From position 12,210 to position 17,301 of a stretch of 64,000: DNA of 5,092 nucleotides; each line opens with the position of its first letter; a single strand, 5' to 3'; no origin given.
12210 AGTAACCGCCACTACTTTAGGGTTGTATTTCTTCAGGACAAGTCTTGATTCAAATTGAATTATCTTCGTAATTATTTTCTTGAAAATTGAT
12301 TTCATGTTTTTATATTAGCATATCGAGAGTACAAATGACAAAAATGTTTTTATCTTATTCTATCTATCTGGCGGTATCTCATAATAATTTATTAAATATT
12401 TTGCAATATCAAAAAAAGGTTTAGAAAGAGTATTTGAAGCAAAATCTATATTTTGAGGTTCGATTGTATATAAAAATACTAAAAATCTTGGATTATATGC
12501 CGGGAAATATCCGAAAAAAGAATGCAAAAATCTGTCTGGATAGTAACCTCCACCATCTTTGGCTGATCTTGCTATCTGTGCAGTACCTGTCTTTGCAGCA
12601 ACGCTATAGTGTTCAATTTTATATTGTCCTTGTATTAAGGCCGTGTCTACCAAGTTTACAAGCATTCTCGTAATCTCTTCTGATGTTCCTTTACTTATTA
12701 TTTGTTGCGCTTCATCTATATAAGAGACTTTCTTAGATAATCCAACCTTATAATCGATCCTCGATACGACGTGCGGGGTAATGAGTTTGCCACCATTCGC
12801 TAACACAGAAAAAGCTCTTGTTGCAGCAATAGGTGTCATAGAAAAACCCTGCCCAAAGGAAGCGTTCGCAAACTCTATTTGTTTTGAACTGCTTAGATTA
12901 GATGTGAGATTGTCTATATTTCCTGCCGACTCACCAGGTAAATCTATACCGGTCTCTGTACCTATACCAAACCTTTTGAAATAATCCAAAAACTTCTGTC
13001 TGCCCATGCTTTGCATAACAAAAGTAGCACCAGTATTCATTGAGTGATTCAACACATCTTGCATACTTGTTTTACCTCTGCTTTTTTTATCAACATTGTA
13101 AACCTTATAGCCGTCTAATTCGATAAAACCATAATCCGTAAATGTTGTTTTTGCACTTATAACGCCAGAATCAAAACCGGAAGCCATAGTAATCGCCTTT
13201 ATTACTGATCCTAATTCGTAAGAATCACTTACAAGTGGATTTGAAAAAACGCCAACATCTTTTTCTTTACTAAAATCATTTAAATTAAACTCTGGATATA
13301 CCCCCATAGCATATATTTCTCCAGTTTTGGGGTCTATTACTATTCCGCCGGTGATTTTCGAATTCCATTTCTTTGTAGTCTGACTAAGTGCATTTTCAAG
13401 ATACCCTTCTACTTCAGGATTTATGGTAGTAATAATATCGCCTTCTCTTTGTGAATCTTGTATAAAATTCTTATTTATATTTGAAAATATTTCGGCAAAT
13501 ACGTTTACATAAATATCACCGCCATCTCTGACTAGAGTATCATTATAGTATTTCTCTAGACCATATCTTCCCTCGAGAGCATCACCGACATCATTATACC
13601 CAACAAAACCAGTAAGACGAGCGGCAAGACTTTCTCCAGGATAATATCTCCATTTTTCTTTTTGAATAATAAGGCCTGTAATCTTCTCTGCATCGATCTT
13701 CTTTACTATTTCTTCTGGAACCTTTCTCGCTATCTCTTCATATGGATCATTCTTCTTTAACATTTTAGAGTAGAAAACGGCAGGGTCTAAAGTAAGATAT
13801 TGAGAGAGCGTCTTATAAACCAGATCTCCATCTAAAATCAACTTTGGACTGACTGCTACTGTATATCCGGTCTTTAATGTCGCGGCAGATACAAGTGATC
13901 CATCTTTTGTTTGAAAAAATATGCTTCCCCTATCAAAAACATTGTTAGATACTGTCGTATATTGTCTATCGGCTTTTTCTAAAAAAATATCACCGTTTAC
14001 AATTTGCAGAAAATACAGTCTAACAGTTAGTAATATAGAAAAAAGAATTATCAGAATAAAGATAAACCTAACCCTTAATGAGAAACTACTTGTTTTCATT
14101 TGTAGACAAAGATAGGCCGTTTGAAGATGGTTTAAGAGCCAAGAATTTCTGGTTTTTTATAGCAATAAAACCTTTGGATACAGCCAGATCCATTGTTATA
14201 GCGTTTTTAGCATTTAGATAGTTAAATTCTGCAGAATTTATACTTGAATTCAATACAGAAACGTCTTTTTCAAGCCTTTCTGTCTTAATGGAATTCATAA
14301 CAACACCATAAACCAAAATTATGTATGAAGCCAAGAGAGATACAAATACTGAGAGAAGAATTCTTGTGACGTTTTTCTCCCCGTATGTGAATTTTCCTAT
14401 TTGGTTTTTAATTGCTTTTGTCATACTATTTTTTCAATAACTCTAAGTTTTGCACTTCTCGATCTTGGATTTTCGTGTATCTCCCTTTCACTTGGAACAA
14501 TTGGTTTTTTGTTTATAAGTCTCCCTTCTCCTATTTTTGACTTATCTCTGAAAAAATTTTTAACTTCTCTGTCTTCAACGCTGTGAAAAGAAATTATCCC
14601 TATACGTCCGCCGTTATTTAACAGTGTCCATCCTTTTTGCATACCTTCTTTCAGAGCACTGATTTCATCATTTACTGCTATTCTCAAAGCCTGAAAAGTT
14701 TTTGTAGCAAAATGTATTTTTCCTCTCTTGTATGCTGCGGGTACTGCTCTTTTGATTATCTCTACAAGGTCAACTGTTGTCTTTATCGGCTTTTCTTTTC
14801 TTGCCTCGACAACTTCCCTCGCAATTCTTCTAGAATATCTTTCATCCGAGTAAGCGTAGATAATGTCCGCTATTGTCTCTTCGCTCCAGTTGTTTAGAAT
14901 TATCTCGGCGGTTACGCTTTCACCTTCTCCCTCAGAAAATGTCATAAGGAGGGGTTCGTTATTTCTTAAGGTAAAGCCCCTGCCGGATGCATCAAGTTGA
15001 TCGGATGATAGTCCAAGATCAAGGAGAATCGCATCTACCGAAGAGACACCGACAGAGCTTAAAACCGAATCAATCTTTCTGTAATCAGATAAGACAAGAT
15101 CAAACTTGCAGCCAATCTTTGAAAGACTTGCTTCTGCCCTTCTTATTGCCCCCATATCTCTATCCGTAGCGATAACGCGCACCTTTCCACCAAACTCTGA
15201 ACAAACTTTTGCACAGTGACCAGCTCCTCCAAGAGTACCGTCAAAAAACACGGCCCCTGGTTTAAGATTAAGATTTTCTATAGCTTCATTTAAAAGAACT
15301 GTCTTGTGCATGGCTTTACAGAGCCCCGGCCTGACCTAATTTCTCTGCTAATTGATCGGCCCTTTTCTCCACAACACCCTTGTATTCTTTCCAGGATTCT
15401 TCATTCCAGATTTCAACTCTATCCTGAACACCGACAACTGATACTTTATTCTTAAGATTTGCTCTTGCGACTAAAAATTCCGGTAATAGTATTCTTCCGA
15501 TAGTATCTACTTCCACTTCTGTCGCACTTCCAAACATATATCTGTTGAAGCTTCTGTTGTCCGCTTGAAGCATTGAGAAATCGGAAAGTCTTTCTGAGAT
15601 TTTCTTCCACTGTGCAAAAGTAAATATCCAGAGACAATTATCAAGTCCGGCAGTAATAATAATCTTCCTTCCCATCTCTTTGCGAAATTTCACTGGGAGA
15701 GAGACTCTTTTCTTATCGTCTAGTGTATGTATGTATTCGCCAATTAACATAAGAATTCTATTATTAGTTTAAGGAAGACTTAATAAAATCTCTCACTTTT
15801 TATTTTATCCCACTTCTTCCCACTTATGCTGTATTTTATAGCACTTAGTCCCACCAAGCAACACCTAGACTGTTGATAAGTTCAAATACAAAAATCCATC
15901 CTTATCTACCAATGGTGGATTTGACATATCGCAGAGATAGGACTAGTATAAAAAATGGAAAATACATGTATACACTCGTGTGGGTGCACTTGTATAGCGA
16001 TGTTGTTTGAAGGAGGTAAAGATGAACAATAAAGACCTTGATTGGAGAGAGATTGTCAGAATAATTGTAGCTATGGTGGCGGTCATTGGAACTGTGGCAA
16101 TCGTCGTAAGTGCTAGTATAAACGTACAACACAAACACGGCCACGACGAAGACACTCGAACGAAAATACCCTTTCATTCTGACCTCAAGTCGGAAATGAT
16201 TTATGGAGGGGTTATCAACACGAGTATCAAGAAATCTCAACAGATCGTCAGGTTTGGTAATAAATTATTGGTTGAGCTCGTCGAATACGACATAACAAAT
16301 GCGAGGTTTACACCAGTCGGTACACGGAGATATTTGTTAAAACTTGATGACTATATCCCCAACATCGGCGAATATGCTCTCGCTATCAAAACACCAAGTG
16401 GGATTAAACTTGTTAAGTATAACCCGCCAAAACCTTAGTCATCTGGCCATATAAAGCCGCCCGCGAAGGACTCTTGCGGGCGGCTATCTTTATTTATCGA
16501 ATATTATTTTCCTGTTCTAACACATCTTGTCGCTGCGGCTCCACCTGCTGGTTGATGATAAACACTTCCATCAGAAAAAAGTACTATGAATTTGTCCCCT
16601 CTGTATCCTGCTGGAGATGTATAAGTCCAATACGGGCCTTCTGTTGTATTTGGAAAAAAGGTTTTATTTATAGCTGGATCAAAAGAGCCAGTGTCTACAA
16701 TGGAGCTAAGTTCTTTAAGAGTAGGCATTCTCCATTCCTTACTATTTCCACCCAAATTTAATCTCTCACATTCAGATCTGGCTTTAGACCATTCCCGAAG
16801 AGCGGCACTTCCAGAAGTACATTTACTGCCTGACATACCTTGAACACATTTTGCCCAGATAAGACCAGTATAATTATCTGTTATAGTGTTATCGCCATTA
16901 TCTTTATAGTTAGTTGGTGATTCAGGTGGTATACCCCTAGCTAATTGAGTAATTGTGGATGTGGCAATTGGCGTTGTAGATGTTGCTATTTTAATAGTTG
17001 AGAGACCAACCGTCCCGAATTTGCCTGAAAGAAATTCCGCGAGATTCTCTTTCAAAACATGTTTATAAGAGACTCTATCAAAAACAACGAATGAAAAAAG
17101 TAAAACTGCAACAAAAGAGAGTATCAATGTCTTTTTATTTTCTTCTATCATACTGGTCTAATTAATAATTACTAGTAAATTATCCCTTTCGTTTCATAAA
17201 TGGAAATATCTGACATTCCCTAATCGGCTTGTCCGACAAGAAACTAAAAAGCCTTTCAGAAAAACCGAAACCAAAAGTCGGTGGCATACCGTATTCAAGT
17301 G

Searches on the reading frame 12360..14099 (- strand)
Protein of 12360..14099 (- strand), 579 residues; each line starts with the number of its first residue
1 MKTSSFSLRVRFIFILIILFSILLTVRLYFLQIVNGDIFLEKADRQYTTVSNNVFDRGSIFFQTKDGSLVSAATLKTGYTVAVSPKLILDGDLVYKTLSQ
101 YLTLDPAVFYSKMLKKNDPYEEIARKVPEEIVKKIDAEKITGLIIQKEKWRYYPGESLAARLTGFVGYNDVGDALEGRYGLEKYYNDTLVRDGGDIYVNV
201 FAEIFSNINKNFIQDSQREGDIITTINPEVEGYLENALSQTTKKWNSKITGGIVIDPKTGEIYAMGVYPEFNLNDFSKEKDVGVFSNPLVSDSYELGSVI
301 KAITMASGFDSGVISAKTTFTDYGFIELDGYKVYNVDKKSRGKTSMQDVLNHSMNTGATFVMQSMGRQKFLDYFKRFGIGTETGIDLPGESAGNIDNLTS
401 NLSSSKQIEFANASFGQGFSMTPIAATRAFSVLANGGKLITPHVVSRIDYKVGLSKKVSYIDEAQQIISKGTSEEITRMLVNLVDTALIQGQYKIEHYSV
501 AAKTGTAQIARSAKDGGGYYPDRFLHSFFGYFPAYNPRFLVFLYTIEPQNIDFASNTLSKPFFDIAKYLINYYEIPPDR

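Call 8: search_protein_families(library=pfam, proteins=[window:12360-14099:-], max_evalue=0.001)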
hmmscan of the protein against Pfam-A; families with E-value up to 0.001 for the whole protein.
window:12360-14099:- (579 aa): 2 families
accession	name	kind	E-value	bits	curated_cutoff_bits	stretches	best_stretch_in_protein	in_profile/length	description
PF00905.27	Transpeptidase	-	5.9e-60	203.4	22.1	1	253-563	4-294/299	Penicillin binding protein transpeptidase domain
PF03717.20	PBP_dimer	-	3.4e-07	31.3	24.4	1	73-191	18-160/180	Penicillin-binding Protein dimerisation domain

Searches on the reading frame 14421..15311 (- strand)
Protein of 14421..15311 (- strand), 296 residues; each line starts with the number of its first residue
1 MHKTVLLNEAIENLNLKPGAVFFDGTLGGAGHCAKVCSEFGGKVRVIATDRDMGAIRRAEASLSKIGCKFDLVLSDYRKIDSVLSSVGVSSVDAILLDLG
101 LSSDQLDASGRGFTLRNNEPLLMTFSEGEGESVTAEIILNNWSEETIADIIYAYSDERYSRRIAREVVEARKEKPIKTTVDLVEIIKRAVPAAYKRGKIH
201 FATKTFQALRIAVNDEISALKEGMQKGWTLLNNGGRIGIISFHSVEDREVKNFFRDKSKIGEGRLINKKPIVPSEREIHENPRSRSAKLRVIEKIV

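Call 9: search_protein_families(library=pfam, proteins=[window:14421-15311:-], max_evalue=0.001)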
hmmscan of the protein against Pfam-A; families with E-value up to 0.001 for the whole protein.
window:14421-15311:- (296 aa): 1 family
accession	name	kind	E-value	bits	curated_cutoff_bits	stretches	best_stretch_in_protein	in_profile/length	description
PF01795.25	Methyltransf_5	-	2.3e-96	323.4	27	1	2-295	4-309/309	MraW methylase family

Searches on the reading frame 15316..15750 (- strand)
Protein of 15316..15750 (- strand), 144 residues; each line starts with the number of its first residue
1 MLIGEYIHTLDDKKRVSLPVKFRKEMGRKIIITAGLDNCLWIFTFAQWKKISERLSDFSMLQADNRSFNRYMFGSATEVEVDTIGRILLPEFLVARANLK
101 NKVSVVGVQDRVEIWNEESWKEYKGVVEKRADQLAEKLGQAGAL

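Call 72: search_protein_families(library=pfam, proteins=[window:15316-15750:-], max_evalue=0.0001)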
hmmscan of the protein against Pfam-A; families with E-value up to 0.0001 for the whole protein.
window:15316-15750:- (144 aa): 1 family
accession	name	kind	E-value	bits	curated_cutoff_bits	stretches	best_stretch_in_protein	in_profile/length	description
PF02381.23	MraZ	-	2.6e-31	107.8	23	2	1-70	1-71/72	MraZ protein, putative antitoxin-like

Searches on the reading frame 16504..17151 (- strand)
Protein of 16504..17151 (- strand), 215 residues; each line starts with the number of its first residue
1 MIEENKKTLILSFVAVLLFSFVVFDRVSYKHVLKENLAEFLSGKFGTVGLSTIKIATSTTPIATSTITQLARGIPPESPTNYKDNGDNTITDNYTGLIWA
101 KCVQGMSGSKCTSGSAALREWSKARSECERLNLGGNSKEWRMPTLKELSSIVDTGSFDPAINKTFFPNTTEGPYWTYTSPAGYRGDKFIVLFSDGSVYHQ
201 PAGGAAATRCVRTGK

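Call 72: search_protein_families(library=pfam, proteins=[window:16504-17151:-], max_evalue=0.0001)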
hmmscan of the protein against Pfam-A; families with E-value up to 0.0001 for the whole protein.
window:16504-17151:- (215 aa): 1 family
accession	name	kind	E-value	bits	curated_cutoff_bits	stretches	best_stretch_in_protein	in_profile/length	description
PF07603.17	Lcl_C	-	5.6e-28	98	34.9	1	88-212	1-117/117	Lcl C-terminal domain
